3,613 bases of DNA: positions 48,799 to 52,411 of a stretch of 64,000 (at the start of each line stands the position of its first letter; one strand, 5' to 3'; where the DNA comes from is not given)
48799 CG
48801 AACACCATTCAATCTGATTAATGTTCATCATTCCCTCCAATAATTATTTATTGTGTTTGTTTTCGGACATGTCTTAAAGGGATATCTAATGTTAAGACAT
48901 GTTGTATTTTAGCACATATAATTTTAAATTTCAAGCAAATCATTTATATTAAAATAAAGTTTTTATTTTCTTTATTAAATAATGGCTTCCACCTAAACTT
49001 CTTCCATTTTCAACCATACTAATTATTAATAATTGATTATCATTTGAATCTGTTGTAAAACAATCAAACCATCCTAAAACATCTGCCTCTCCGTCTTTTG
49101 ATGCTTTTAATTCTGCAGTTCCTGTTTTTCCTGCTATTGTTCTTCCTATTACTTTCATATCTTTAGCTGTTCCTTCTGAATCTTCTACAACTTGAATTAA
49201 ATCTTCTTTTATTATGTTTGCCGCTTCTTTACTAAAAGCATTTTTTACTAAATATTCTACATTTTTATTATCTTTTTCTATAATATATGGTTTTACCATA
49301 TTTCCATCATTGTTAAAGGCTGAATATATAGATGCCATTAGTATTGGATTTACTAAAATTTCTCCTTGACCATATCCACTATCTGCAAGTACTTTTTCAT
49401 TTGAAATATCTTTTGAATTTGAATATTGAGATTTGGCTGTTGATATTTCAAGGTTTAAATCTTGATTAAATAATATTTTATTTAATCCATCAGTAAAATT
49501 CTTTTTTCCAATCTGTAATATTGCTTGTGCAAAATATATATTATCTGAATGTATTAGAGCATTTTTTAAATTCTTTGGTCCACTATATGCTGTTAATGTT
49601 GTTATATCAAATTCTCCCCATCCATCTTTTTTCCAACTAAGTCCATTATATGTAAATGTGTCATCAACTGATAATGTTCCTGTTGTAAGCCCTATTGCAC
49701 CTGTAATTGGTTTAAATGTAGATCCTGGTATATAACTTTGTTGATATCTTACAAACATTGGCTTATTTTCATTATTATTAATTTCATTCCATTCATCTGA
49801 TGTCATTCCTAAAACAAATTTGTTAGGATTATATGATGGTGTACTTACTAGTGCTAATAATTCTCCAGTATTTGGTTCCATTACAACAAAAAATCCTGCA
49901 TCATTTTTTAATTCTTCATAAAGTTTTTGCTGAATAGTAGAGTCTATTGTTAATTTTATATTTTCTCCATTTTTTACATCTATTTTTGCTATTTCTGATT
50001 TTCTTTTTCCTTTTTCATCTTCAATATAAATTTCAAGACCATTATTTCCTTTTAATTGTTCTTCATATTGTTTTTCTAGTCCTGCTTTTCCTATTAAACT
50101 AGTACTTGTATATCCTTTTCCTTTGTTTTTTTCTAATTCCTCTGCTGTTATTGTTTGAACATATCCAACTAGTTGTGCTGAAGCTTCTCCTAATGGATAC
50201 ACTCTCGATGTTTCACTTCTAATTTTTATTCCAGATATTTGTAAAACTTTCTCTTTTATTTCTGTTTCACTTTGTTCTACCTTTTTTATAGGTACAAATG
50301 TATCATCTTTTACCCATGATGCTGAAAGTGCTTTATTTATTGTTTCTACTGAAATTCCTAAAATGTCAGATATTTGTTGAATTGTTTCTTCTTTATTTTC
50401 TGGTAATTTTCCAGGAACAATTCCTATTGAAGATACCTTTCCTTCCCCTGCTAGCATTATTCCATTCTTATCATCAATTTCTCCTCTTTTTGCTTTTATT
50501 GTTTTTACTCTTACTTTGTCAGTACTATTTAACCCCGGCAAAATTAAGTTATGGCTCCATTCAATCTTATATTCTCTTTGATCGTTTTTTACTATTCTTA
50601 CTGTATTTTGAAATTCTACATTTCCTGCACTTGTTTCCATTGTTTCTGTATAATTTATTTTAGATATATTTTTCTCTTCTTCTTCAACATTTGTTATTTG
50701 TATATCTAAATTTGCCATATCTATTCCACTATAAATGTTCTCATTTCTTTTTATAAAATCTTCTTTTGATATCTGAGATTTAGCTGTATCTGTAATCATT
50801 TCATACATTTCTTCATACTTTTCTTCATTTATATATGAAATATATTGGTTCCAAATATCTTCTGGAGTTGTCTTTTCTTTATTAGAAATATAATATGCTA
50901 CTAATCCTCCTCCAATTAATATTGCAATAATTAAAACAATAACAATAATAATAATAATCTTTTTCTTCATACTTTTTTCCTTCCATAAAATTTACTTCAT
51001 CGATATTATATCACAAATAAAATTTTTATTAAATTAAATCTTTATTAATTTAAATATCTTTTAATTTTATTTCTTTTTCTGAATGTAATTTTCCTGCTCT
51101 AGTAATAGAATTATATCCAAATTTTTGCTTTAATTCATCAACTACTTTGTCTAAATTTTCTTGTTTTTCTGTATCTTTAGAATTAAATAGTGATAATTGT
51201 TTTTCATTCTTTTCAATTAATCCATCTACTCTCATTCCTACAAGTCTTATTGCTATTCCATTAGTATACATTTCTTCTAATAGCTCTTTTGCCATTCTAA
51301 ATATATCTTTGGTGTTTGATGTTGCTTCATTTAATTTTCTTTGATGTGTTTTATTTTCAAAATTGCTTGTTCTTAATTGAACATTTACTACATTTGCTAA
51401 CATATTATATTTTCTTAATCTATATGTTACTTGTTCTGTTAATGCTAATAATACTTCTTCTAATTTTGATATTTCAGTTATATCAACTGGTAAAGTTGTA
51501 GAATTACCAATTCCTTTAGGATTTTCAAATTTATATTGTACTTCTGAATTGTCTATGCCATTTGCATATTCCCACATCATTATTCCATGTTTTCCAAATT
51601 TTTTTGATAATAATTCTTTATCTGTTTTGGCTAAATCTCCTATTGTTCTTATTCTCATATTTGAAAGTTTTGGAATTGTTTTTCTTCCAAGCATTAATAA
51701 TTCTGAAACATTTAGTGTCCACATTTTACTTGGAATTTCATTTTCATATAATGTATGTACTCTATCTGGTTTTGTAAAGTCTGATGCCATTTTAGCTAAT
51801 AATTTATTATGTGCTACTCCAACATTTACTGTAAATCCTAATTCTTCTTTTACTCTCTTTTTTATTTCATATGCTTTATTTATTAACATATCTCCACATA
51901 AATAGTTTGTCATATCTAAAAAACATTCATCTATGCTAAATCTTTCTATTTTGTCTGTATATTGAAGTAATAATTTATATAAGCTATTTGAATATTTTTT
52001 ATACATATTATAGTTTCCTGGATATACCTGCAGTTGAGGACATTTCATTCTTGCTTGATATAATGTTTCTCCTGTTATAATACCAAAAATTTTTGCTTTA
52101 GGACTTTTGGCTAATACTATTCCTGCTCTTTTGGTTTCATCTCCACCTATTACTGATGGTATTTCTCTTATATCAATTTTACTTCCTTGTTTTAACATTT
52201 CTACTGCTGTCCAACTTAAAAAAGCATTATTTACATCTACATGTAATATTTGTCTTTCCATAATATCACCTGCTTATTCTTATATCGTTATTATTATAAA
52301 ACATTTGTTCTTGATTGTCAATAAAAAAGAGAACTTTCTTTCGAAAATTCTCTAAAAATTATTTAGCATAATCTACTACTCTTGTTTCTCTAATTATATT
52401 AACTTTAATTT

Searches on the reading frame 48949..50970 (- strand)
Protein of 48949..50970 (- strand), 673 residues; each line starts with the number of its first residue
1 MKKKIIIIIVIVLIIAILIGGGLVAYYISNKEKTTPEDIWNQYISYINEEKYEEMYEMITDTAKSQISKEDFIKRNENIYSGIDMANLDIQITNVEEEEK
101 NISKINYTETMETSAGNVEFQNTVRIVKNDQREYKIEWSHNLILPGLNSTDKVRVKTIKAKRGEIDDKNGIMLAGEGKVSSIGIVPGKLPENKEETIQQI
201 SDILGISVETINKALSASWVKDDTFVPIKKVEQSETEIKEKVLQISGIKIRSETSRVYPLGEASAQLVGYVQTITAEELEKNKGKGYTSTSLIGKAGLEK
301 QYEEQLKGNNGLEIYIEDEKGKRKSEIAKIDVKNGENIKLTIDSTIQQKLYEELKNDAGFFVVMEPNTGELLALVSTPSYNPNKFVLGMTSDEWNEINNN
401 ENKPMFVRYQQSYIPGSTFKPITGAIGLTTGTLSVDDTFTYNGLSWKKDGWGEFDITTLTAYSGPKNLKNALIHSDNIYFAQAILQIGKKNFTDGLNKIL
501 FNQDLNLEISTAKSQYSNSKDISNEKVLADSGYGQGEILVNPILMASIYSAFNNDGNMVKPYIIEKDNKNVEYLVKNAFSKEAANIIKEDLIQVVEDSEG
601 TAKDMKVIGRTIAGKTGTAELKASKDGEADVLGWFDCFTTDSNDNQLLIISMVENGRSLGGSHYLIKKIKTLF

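Call 16: search_protein_families(library=ncbifam, proteins=[window:48949-50970:-], max_evalue=0.00001)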
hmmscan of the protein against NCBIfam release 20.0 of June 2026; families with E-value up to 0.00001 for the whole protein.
window:48949-50970:- (673 aa): 19 families
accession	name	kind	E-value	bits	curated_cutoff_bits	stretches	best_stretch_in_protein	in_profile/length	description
NF051842.1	PBP4_5_Efaec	equivalog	1.8e-194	647.8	700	1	3-671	2-663/668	penicillin-binding protein PBP4(5)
NF000237.1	MECA_PBP2A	equivalog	4.2e-128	428.5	750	1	3-651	2-632/668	PBP2a family beta-lactam-resistant peptidoglycan transpeptidase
NF000408.1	MECA2_pure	exception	7.4e-114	381.3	1525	1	9-651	4-632/668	PBP2a family beta-lactam-resistant peptidoglycan transpeptidase MecA2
NF000409.1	MECA_pure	exception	8e-114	381.5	1490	1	4-651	3-632/668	PBP2a family beta-lactam-resistant peptidoglycan transpeptidase MecA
NF000407.1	MECC_PBP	exception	4.5e-112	375.5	1500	1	3-652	2-630/665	PBP2a family beta-lactam-resistant peptidoglycan transpeptidase MecC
NF033378.1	MECD_PBP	exception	2.4e-110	369.9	1450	1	15-669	8-658/678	PBP2a family beta-lactam-resistant peptidoglycan transpeptidase MecD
NF000410.1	MECA1_pure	exception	9.4e-110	367.7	1480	1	3-651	2-630/666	PBP2a family beta-lactam-resistant peptidoglycan transpeptidase MecA1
NF000406.1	MECB_PBP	exception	8.7e-104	348.2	1450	1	12-669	8-655/674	PBP2a family beta-lactam-resistant peptidoglycan transpeptidase MecB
TIGR03423.1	pbp2_mrdA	equivalog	4e-98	329.5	455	1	151-658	39-574/593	penicillin-binding protein 2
NF008061.0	PRK10795.1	equivalog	5.5e-48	164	962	1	151-628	58-558/634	peptidoglycan DD-transpeptidase MrdA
TIGR02214.1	spoVD_pbp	equivalog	2.4e-39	135.2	688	1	157-627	44-501/636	stage V sporulation protein D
NF053573.1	PBP2_PenA_Neis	exception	2e-35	122.4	1105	1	152-620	65-502/572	peptidoglycan D,D-transpeptidase PBP2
NF011685.0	PRK15105.1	subfamily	6.3e-28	97.7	737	1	152-627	61-505/588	peptidoglycan glycosyltransferase FtsI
NF038278.1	strep_PBP2B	exception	1.3e-16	60.3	975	1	237-495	203-461/678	penicillin-binding protein PBP2B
TIGR02074.1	PBP_1a_fam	subfamily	6.9e-16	58.1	508.75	1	48-621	194-485/535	PBP1A family penicillin-binding protein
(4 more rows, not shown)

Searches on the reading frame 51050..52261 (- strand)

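Call 16: search_protein_families(library=ncbifam, proteins=[window:51050-52261:-], max_evalue=0.00001)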
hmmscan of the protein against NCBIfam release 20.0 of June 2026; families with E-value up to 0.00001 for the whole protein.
window:51050-52261:- (403 aa): 10 families
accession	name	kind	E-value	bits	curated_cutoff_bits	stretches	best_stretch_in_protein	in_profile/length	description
NF002848.0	PRK03103.1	subfamily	1.2e-95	320.5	381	1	1-394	2-394/410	DNA polymerase IV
NF002492.0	PRK01810.1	equivalog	1.9e-94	316.7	399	1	2-397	9-400/412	DNA polymerase IV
NF010731.0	PRK14133.1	equivalog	4.3e-72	243.3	362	1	1-362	1-350/352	DNA polymerase IV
NF002677.0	PRK02406.1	equivalog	1.3e-68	231.7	256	1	2-354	5-349/357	DNA polymerase IV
NF002751.0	PRK02794.1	equivalog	2.8e-67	227.4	371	1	5-396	40-422/425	DNA polymerase IV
NF003015.0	PRK03858.1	subfamily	7.7e-63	212.9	367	1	4-400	8-394/399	DNA polymerase IV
NF002882.0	PRK03348.1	equivalog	7.5e-58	196.4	389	1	2-376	4-370/461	DNA polymerase IV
NF002883.0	PRK03352.1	equivalog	3e-56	191.1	330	1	2-347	4-341/347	DNA polymerase IV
NF002955.0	PRK03609.1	subfamily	1.8e-33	116.1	431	1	45-391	33-394/422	translesion error-prone DNA polymerase V subunit UmuC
NF002292.0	PRK01216.1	equivalog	2.9e-33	115.3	339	1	37-353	32-344/351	DNA polymerase IV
